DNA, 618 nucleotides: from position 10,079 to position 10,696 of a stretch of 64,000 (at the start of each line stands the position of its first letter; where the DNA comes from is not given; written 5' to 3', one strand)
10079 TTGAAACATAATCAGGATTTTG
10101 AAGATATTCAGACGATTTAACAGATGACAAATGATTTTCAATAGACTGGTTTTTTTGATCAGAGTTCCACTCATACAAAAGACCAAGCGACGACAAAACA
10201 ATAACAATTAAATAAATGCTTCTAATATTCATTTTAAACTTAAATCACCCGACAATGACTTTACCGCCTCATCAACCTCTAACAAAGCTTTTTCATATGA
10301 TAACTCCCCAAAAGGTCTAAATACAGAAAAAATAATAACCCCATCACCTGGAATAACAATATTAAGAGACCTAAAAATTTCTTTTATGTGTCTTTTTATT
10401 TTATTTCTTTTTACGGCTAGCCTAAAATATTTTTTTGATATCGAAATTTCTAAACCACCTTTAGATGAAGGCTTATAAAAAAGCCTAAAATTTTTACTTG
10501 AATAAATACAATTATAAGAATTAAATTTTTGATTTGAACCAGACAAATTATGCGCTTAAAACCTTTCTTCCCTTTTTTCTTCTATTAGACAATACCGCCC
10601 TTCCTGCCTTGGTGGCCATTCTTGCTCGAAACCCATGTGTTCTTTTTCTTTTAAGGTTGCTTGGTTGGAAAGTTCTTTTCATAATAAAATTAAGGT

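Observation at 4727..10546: Mirror-image G+T versus A+C strand bias around the mnmG-mnmE spacer, in genes that all lie on the same strand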

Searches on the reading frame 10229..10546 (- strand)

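Call 6: search_protein_families(library=ncbifam, proteins=[window:10229-10546:-])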
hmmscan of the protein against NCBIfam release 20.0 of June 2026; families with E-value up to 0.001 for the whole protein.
window:10229-10546:- (105 aa): 4 families
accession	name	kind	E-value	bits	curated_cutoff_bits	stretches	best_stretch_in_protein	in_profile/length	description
TIGR00188.1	rnpA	equivalog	4.9e-10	39.6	38.35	1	19-96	27-105/111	ribonuclease P protein component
NF002509.0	PRK01903.1-4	equivalog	2.4e-06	28.3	175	1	26-60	20-58/107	ribonuclease P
NF000707.0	PRK00038.1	equivalog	0.00012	22.5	186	1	30-71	50-91/123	ribonuclease P protein component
NF002515.0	PRK01903.3-2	subfamily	0.00023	21.5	175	1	36-60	4-28/85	ribonuclease P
